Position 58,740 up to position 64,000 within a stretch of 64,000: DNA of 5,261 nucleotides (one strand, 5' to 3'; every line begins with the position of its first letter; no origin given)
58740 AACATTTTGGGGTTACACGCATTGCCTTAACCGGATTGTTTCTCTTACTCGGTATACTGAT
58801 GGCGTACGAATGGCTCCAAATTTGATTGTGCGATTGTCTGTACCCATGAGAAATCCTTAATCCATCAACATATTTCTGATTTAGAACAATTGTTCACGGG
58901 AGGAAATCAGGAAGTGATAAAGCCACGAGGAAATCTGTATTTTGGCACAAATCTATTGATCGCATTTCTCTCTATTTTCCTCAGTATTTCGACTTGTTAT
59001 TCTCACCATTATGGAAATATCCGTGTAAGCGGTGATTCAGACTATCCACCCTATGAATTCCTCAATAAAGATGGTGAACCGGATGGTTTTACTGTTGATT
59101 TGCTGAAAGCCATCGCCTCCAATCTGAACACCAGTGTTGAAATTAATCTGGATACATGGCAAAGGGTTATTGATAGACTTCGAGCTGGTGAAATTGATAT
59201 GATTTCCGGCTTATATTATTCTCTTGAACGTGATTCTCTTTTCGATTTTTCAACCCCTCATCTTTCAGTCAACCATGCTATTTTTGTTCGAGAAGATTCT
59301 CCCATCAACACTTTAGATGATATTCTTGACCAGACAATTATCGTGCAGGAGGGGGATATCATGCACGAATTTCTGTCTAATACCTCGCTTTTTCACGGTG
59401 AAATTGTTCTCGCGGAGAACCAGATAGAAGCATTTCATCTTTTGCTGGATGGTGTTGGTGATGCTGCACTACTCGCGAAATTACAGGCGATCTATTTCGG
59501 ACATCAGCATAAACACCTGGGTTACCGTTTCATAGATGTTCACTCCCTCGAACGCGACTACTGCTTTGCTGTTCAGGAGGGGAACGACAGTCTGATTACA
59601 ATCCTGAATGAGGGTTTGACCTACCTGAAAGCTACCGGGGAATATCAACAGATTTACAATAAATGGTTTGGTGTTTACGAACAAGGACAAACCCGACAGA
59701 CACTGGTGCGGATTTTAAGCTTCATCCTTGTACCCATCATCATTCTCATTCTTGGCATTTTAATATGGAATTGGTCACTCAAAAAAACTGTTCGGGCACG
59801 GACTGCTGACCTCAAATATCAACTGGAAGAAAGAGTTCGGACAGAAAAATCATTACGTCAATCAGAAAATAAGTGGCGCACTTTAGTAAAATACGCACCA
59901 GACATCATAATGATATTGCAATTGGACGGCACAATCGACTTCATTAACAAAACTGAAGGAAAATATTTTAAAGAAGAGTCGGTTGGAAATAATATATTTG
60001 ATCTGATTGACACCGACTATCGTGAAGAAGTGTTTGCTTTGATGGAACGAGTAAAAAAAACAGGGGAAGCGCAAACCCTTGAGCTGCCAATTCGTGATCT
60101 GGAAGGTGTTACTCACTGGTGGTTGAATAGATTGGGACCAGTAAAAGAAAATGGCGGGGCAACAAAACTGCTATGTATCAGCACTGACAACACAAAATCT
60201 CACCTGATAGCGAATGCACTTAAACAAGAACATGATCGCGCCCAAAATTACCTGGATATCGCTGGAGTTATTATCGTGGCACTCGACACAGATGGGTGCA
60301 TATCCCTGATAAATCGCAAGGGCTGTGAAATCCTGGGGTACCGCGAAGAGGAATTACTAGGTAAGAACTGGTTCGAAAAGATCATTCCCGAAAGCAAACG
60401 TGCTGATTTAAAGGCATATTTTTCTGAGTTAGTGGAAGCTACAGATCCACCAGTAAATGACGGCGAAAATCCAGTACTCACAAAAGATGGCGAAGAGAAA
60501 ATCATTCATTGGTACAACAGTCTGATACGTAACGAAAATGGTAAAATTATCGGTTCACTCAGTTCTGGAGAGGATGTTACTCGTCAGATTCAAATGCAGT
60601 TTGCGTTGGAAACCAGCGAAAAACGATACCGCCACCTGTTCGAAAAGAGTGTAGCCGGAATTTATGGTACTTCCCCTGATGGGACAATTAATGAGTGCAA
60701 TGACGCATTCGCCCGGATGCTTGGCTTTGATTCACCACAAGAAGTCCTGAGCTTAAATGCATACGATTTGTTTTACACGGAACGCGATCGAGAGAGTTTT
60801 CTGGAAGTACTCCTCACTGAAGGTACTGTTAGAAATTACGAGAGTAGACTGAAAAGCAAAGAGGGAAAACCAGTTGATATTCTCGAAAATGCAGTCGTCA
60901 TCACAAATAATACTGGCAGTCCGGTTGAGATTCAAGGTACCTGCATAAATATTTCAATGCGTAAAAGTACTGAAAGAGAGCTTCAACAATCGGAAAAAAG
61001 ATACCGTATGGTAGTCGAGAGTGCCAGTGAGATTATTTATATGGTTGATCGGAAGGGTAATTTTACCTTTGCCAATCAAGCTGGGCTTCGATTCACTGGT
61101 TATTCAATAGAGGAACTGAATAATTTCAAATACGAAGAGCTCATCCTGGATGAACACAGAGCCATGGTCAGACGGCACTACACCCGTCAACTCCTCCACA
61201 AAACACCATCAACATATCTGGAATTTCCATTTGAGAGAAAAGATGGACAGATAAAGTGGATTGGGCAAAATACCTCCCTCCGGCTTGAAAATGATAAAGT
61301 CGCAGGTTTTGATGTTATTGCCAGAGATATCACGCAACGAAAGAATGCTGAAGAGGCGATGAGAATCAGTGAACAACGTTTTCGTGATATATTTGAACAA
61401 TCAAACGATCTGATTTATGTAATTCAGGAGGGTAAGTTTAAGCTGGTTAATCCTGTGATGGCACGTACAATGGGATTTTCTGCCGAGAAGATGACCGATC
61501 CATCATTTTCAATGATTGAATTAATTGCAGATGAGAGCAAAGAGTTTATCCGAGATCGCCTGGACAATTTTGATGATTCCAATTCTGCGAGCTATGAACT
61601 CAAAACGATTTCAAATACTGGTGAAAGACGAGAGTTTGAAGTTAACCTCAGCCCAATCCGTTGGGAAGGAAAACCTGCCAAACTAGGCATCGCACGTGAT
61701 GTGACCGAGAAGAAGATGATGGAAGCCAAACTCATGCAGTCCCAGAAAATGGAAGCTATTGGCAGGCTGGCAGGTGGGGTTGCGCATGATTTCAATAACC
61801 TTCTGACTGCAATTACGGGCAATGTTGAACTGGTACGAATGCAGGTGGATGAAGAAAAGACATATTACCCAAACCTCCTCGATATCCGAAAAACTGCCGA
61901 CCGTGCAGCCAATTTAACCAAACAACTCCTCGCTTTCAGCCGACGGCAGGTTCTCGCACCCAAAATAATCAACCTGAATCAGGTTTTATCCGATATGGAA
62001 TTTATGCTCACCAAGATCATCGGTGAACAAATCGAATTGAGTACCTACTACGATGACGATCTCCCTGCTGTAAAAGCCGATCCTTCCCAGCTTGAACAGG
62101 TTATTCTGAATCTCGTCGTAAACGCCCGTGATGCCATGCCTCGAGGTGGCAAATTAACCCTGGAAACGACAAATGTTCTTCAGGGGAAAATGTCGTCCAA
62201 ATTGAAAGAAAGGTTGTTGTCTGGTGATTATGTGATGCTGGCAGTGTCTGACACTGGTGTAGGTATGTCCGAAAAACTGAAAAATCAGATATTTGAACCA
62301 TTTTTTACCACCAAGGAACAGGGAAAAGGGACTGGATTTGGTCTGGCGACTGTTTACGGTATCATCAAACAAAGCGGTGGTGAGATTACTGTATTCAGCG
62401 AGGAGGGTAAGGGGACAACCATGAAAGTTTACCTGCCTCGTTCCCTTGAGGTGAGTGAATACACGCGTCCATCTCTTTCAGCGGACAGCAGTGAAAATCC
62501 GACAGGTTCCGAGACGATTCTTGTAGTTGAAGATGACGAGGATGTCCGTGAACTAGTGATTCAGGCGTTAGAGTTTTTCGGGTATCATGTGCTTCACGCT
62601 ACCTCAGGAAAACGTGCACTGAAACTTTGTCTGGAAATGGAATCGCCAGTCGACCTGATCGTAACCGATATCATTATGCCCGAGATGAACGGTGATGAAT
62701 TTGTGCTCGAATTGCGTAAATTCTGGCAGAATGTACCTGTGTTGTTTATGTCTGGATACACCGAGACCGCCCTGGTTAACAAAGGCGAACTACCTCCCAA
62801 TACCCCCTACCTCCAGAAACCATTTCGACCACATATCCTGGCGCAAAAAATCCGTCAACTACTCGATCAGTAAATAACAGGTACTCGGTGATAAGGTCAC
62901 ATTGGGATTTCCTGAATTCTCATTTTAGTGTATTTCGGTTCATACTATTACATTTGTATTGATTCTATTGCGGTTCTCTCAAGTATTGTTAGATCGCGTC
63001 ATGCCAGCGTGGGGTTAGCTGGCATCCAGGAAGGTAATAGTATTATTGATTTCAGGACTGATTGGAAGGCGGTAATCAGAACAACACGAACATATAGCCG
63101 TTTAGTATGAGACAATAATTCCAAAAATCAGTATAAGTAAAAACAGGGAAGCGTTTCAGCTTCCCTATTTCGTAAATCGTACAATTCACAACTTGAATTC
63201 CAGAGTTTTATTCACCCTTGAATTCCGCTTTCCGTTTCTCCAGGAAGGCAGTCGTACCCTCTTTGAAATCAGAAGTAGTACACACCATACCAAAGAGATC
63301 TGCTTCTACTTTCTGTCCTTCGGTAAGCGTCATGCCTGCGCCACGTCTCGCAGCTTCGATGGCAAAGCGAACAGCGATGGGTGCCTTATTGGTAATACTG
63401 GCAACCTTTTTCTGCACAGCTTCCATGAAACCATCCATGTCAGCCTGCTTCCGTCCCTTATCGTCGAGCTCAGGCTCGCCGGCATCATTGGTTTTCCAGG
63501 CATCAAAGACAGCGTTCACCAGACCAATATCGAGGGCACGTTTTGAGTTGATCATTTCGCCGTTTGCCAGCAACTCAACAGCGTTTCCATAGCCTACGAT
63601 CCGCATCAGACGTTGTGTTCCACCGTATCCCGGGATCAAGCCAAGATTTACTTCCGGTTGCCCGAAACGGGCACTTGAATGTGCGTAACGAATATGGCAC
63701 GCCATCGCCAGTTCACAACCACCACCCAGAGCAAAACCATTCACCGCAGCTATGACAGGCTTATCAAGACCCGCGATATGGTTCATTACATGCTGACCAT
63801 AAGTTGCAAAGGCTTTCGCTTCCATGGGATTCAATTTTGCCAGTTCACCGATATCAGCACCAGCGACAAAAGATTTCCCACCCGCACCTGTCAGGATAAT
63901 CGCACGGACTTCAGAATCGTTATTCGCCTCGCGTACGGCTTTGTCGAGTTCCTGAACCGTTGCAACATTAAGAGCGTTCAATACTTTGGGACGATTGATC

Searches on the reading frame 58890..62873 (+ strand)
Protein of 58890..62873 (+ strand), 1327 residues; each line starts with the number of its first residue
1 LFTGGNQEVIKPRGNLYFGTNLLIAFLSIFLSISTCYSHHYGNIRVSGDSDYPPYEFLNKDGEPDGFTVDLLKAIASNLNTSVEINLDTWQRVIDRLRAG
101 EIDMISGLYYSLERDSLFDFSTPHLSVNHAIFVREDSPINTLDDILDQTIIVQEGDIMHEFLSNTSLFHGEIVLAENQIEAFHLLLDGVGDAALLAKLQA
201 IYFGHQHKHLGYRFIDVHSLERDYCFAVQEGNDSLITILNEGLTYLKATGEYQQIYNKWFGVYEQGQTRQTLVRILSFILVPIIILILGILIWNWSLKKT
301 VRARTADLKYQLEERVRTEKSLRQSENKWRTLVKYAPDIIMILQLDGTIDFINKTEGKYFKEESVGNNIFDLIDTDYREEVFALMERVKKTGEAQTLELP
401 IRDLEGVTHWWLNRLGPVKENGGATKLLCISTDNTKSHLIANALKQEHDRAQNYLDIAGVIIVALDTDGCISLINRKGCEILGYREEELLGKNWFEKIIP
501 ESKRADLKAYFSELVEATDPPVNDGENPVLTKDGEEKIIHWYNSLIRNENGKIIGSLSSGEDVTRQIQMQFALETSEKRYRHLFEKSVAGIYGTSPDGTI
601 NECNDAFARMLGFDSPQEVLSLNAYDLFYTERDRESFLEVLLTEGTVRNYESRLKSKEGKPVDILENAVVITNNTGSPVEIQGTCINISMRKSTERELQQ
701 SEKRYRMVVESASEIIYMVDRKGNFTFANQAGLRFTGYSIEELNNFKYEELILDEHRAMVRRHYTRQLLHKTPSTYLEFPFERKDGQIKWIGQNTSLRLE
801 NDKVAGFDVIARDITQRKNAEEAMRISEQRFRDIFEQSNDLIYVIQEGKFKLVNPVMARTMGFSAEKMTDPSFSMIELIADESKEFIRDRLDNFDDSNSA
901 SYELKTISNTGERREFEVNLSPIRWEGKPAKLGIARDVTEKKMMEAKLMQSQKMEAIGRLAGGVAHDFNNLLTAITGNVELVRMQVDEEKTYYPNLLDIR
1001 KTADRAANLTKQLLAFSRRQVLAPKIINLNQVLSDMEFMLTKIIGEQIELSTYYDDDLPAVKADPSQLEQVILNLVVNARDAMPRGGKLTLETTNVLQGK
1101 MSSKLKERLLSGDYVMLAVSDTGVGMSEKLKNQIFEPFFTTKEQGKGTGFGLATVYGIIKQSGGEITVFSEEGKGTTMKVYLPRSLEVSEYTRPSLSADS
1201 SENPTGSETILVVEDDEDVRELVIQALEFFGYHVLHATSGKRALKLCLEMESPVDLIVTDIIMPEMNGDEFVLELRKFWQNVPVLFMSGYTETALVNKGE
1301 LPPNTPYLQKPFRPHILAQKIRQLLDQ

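Call 46: search_protein_families(library=pfam, proteins=[window:58890-62873:+])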
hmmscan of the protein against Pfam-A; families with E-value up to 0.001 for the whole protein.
window:58890-62873:+ (1327 aa): 11 families
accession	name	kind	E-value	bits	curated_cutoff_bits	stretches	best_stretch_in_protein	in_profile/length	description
PF00989.32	PAS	-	1.7e-56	189.5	22.6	4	579-686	2-111/113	PAS fold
PF13426.13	PAS_9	-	2.7e-48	162.9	27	5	590-689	3-102/103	PAS domain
PF08448.16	PAS_4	-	2.2e-41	141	23.1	4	460-566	6-108/110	PAS fold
PF00497.25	SBP_bac_3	-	7.5e-36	123.2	26.4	1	44-261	1-131/132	Bacterial extracellular solute-binding proteins, family 3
PF08447.18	PAS_3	-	2.6e-32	111.4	25.6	2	474-554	4-83/89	PAS fold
PF13188.13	PAS_8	-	4e-28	96.8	21.8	3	704-743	2-41/65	PAS domain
PF02518.31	HATPase_c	-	1.3e-22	80.7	26.4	1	1064-1184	2-109/111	Histidine kinase-, DNA gyrase B-, and HSP90-like ATPase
PF00072.30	Response_reg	-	1.5e-19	70.6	30.2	1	1210-1321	1-110/111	Response regulator receiver domain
PF24820.1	Diguanyl_cycl_sensor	-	7.8e-09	35.9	28.1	0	462-513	9-59/109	Diguanylate cyclase-like sensor domain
PF00512.31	HisKA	-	2.1e-07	31.3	26.9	1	958-1020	3-64/66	His Kinase A (phospho-acceptor) domain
PF08670.17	MEKHLA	-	0.00043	20.6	23.7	0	720-758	46-84/143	MEKHLA domain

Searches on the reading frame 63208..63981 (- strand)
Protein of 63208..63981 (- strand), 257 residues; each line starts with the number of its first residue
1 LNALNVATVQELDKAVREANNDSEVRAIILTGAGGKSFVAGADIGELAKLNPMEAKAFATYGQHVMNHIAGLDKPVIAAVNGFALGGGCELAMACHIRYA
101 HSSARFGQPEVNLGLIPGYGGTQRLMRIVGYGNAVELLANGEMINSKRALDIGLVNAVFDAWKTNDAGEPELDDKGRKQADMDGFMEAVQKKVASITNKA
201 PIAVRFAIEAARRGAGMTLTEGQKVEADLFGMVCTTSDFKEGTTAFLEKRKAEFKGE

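Call 62: search_protein_families(library=pfam, proteins=[window:63208-63981:-], max_evalue=0.00001)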
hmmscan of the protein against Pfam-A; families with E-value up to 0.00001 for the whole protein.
window:63208-63981:- (257 aa): 2 families
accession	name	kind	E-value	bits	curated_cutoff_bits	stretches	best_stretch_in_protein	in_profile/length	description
PF00378.25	ECH_1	-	1.1e-55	189.1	27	2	1-159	17-174/251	Enoyl-CoA hydratase/isomerase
PF16113.10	ECH_2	-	2.1e-34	120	27.2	1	1-188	12-201/335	Enoyl-CoA hydratase/isomerase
